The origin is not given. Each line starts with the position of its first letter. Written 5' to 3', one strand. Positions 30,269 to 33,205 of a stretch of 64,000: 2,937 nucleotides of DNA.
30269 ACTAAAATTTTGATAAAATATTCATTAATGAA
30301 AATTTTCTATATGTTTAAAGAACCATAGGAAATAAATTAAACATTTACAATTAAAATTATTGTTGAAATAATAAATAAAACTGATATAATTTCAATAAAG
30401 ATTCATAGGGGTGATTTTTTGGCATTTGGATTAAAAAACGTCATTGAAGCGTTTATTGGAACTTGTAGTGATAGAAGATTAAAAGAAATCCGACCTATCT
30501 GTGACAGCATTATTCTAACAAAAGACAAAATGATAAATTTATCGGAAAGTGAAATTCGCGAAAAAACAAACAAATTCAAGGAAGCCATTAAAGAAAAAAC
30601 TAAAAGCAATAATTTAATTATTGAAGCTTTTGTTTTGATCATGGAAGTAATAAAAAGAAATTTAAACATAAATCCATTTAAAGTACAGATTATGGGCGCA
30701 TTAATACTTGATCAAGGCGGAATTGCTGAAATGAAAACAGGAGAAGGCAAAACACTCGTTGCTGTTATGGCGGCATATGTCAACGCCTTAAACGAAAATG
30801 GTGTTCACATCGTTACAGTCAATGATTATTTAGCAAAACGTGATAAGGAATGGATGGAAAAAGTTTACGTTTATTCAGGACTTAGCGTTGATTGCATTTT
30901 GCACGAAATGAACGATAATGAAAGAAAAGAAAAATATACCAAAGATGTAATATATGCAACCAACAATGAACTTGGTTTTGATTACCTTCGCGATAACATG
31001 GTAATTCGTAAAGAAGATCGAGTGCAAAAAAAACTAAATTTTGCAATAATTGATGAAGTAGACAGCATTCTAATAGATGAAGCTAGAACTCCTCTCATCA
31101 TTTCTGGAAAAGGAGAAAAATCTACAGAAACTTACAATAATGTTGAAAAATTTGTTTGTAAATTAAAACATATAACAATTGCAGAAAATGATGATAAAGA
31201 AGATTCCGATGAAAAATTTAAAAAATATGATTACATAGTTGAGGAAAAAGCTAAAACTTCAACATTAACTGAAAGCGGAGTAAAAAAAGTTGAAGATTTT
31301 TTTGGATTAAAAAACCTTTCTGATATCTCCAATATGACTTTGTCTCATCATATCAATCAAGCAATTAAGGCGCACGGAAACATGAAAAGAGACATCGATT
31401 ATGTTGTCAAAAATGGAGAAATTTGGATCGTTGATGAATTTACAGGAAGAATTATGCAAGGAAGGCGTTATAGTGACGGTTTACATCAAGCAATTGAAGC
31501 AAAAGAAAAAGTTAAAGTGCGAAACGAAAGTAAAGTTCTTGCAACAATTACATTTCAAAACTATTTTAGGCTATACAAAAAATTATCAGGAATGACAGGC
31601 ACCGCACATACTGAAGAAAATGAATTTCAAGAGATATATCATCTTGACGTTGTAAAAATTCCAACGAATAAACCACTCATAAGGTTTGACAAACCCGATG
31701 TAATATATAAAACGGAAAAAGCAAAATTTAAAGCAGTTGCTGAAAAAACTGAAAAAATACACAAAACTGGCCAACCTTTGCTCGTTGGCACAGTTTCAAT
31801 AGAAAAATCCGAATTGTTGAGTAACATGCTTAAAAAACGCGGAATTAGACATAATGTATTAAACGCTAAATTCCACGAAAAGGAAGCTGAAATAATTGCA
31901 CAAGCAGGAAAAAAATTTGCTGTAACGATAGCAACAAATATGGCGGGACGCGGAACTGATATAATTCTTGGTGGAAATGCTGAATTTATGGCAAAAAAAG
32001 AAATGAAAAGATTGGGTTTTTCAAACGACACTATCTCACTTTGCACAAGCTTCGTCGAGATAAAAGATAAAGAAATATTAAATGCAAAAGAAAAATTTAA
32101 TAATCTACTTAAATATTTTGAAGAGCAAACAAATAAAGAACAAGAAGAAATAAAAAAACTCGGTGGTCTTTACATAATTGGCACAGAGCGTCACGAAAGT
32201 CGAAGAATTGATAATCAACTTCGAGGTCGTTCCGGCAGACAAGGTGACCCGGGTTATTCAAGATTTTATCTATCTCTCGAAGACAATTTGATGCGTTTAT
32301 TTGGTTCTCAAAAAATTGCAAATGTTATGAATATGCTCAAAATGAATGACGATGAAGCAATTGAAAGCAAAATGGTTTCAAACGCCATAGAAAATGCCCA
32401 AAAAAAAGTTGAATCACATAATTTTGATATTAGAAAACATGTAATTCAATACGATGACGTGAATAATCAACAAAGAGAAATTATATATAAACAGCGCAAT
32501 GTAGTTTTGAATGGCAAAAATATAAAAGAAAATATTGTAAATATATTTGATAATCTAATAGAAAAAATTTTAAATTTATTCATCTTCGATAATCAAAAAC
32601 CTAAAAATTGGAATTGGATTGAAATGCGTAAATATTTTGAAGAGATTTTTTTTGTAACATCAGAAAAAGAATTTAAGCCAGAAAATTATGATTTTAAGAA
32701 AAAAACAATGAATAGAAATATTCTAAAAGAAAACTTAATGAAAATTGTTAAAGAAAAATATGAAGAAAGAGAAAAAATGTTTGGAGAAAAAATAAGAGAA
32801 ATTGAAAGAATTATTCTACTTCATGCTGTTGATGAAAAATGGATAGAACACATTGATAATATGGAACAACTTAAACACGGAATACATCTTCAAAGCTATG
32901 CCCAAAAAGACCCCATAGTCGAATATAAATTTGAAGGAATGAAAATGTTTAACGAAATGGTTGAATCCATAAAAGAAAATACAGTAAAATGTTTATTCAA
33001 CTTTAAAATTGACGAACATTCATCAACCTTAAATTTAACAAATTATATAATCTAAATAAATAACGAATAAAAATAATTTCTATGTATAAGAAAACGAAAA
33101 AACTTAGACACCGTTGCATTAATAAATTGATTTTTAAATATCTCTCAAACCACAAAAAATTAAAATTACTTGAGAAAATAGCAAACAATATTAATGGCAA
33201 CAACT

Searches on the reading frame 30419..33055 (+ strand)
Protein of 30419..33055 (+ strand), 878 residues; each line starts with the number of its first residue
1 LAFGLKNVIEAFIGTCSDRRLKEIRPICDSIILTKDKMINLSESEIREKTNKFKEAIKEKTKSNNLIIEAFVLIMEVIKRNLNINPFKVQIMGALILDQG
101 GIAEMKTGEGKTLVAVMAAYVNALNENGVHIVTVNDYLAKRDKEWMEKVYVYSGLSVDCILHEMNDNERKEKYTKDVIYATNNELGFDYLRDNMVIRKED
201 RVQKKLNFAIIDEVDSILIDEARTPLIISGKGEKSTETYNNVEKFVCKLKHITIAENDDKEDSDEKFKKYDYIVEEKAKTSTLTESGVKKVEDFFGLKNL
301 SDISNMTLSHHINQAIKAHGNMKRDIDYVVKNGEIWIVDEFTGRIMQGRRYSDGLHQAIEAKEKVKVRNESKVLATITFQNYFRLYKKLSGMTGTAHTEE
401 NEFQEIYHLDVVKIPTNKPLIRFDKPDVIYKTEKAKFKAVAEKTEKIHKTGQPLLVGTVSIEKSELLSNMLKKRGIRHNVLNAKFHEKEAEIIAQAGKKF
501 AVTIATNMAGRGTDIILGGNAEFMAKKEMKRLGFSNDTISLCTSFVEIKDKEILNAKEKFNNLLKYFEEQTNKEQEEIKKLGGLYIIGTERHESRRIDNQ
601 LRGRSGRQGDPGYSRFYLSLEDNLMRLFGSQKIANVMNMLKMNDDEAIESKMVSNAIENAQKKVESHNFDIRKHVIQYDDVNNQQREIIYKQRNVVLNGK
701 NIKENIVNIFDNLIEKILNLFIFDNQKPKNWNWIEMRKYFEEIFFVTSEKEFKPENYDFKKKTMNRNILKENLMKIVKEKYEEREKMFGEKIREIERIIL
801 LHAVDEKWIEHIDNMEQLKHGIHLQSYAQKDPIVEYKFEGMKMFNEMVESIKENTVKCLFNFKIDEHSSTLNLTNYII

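Call 29: search_protein_families(library=pfam, proteins=[window:30419-33055:+], max_evalue=0.0001)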
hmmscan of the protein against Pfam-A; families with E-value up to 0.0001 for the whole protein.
window:30419-33055:+ (878 aa): 5 families
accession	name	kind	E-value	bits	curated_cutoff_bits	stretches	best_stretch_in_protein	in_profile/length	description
PF07517.20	SecA_DEAD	-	1.6e-117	392.4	24.6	1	11-404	3-290/290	SecA DEAD-like domain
PF21090.3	P-loop_SecA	-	6.9e-95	316.9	27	1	419-645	1-205/205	SecA P-loop domain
PF07516.18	SecA_SW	-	4e-68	229.9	26.7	1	647-862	1-199/200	SecA Wing and Scaffold domain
PF01043.26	SecA_PP_bind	-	1e-39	136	23.5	1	235-360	2-110/110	SecA preprotein cross-linking domain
PF00270.35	DEAD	-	2.9e-08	34.1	26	1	98-219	14-131/167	DEAD/DEAH box helicase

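Call 41: find_homologous_proteins(query=window:30419-33055:+, max_evalue=1e-50)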
Query window:30419-33055:+ (878 aa): 8000 proteins with E <= 1e-50 among 8000 candidates; the best 120 are listed.
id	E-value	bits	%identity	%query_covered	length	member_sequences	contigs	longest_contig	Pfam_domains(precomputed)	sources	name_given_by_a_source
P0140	0.0e+0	1928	100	100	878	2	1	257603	PF07517.21,PF00270.36,PF07516.19,PF21090.4,PF01043.27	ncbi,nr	ncbi:MAG: preprotein translocase subunit SecA [Clostridiales bacterium]|nr:preprotein translocase su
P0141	0.0e+0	1214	-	-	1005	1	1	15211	PF07517.21,PF00270.36,PF07516.19,PF21090.4,PF01043.27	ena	-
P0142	0.0e+0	1181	-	-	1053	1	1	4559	PF07517.21,PF00270.36,PF07516.19,PF21090.4,PF02810.22,PF01043.27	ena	-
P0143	0.0e+0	1167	-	-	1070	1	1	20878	PF07517.21,PF07516.19,PF21090.4,PF02810.22,PF01043.27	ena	-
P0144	0.0e+0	1143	60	99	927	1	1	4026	PF07517.21,PF00270.36,PF07516.19,PF21090.4,PF02810.22,PF01043.27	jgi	jgi:preprotein translocase subunit SecA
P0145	0.0e+0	1140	61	98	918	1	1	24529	PF07517.21,PF00270.36,PF07516.19,PF21090.4,PF02810.22,PF01043.27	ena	-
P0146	0.0e+0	1138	60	98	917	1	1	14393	PF07517.21,PF00270.36,PF07516.19,PF21090.4,PF02810.22,PF01043.27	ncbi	-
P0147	0.0e+0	1133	61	98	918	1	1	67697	PF07517.21,PF00270.36,PF07516.19,PF21090.4,PF02810.22,PF01043.27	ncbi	-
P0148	0.0e+0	1132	61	98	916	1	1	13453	PF07517.21,PF00270.36,PF07516.19,PF21090.4,PF02810.22,PF01043.27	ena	-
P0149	0.0e+0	1132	60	98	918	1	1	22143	PF07517.21,PF00270.36,PF07516.19,PF21090.4,PF02810.22,PF01043.27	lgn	-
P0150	0.0e+0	1132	61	98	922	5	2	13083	PF07517.21,PF00270.36,PF07516.19,PF21090.4,PF02810.22,PF01043.27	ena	-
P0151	0.0e+0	1132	60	99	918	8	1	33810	PF07517.21,PF00270.36,PF07516.19,PF21090.4,PF02810.22,PF01043.27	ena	-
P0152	0.0e+0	1131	61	98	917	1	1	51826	PF07517.21,PF00270.36,PF07516.19,PF21090.4,PF02810.22,PF01043.27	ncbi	-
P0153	0.0e+0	1130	60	98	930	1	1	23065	PF07517.21,PF00270.36,PF07516.19,PF21090.4,PF02810.22,PF01043.27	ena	-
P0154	0.0e+0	1129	61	98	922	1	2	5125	PF07517.21,PF00270.36,PF07516.19,PF21090.4,PF02810.22,PF01043.27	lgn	-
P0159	0.0e+0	1122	61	98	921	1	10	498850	PF07517.21,PF00270.36,PF07516.19,PF21090.4,PF02810.22,PF01043.27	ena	-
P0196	0.0e+0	1110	58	98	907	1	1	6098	PF07517.21,PF00270.36,PF07516.19,PF21090.4,PF02810.22,PF01043.27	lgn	-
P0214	0.0e+0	1109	58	98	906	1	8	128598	PF07517.21,PF00270.36,PF07516.19,PF21090.4,PF02810.22,PF01043.27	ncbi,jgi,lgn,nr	ncbi:MAG: preprotein translocase subunit SecA [Clostridiales bacterium]|jgi:preprotein translocase s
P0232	0.0e+0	1107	59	98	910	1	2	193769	PF07517.21,PF00270.36,PF07516.19,PF21090.4,PF02810.22,PF01043.27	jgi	-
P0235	0.0e+0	1107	59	98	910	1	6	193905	PF07517.21,PF00270.36,PF07516.19,PF21090.4,PF02810.22,PF01043.27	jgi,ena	-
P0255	0.0e+0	1102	58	98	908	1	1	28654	PF07517.21,PF00270.36,PF07516.19,PF21090.4,PF02810.22,PF01043.27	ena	-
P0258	0.0e+0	1101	59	99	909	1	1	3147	PF07517.21,PF00270.36,PF07516.19,PF21090.4,PF02810.22,PF01043.27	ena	-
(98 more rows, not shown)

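Call 50: find_encoding_contigs(protein=P0141, flank=10000, max_places=2)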
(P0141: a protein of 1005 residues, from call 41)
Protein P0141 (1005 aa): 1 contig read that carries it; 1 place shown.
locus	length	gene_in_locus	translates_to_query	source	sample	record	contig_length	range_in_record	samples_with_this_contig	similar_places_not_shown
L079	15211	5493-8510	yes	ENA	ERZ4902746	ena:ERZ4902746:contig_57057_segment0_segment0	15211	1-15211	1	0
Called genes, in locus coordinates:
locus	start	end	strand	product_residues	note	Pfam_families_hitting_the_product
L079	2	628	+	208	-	?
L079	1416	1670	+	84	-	-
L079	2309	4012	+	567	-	PF16697:Yop-YscD_cpl, PF00498:FHA, PF01098:FTSW_RODA_SPOVE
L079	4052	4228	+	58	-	-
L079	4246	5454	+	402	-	PF00905:Transpeptidase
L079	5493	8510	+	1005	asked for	PF07517:SecA_DEAD, PF00270:DEAD (faint), PF01043:SecA_PP_bind, PF07517:SecA_DEAD, PF01043:SecA_PP_bind, PF21090:P-loop_SecA, PF07516:SecA_SW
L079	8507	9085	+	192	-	PF07516:SecA_SW, PF02810:SEC-C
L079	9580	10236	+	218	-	-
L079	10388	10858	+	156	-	-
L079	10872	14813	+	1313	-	PF05342:Peptidase_M26_N (weak)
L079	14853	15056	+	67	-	-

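Call 51: find_encoding_contigs(protein=P0143, flank=10000, max_places=2)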
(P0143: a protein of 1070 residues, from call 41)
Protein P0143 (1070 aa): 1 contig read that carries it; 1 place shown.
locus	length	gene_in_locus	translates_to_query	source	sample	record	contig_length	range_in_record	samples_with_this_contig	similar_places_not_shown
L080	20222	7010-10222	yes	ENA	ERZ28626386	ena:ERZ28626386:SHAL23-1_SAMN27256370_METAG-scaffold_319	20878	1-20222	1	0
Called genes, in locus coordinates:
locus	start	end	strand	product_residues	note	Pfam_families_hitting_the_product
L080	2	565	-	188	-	?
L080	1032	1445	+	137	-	PF12844:HTH_19, PF13560:HTH_31 (weak), PF01381:HTH_3, PF04014:MazE_antitoxin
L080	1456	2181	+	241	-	PF00005:ABC_tran, PF13304:AAA_21 (weak)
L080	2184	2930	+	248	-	PF01061:ABC2_membrane, PF12698:ABC2_membrane_3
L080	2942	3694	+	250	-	PF01757:Acyl_transf_3 (faint), PF07786:HGSNAT_cat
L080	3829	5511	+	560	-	PF16697:Yop-YscD_cpl, PF00498:FHA, PF01098:FTSW_RODA_SPOVE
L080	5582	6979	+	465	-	PF00905:Transpeptidase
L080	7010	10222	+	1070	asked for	PF07517:SecA_DEAD, PF01043:SecA_PP_bind, PF21090:P-loop_SecA, PF07516:SecA_SW, PF02810:SEC-C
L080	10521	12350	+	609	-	-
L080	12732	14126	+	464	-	PF00860:Xan_ur_permease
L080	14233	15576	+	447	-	PF02386:TrkH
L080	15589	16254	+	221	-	PF02254:TrkA_N, PF00107:ADH_zinc_N (faint), PF02080:TrkA_C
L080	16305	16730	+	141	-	PF03652:RuvX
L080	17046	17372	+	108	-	-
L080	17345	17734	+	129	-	PF14196:ATC_hydrolase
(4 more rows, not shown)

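Call 76: list_cluster_members(proteins=[P0141, P0142, P0143, P0144, P0196, P0214, P0232, P0235, P0255, P0258])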
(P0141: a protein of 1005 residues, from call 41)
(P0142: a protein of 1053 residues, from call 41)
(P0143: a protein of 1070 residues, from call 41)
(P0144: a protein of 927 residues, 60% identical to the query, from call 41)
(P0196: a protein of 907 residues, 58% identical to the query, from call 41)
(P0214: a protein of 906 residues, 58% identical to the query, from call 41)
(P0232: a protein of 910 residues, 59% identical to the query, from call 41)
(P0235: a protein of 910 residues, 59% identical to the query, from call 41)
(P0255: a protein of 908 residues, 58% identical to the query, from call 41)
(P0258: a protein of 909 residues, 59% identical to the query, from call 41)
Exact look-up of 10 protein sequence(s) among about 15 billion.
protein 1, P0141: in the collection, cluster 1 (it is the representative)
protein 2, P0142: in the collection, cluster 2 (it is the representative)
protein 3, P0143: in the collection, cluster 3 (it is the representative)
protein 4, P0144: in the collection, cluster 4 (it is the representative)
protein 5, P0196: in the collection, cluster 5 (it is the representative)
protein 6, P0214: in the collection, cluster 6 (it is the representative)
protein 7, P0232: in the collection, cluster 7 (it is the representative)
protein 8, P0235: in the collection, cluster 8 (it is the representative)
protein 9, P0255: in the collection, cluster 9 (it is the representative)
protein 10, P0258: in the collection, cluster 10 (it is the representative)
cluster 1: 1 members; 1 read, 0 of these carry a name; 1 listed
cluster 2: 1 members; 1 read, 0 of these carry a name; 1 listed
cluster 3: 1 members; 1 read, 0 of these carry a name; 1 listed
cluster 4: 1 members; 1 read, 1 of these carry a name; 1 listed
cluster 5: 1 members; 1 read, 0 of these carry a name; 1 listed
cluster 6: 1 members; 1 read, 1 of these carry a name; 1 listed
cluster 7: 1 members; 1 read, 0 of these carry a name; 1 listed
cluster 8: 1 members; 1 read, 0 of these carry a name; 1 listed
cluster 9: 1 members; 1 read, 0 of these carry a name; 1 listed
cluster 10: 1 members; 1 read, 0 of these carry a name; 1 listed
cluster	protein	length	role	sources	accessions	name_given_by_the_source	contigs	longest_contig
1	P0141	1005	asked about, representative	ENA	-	-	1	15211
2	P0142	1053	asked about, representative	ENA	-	-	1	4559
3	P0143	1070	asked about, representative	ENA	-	-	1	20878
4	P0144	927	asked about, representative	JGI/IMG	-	preprotein translocase subunit SecA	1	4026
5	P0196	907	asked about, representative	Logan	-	-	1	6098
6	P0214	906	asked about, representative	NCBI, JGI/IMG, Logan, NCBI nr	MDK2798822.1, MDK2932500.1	MAG: preprotein translocase subunit SecA [Clostridiales bacterium] | preprotein translocase subunit SecA | preprotein translocase subunit SecA [Clostridiales bacterium]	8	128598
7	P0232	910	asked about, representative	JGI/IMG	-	-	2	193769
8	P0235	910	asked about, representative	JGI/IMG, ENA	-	-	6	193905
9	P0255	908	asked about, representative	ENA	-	-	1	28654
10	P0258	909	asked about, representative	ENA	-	-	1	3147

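Call 89: find_encoding_contigs(protein=P0159, flank=2000, max_places=8)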
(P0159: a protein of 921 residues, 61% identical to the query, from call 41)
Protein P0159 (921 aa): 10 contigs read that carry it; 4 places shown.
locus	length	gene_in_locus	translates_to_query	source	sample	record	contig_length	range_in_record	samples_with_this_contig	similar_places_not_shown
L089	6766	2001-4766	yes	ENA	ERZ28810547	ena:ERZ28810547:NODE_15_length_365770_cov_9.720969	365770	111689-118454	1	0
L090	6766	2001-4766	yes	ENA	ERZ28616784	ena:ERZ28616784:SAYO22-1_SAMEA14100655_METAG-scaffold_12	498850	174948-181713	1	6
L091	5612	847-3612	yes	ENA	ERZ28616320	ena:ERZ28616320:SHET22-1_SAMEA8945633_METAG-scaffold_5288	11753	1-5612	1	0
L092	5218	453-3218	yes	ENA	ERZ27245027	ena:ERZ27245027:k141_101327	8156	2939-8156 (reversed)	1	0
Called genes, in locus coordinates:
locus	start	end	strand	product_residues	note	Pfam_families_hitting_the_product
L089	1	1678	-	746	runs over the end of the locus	PF00395:SLH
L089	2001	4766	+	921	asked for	PF07517:SecA_DEAD, PF00270:DEAD (weak), PF01043:SecA_PP_bind, PF21090:P-loop_SecA, PF07516:SecA_SW, PF02810:SEC-C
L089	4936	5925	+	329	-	PF03462:PCRF, PF00472:RF-1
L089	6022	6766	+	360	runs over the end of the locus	PF03462:PCRF, PF00472:RF-1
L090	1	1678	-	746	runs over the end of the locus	PF00395:SLH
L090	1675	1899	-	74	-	-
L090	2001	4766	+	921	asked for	PF07517:SecA_DEAD, PF00270:DEAD (weak), PF01043:SecA_PP_bind, PF21090:P-loop_SecA, PF07516:SecA_SW, PF02810:SEC-C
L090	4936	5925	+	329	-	PF03462:PCRF, PF00472:RF-1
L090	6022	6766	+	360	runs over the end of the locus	PF03462:PCRF, PF00472:RF-1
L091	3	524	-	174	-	?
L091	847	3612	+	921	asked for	PF07517:SecA_DEAD, PF00270:DEAD (weak), PF01043:SecA_PP_bind, PF21090:P-loop_SecA, PF07516:SecA_SW, PF02810:SEC-C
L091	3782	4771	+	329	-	PF03462:PCRF, PF00472:RF-1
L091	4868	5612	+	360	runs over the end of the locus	PF03462:PCRF, PF00472:RF-1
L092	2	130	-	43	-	?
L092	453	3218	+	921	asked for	PF07517:SecA_DEAD, PF00270:DEAD (weak), PF01043:SecA_PP_bind, PF21090:P-loop_SecA, PF07516:SecA_SW, PF02810:SEC-C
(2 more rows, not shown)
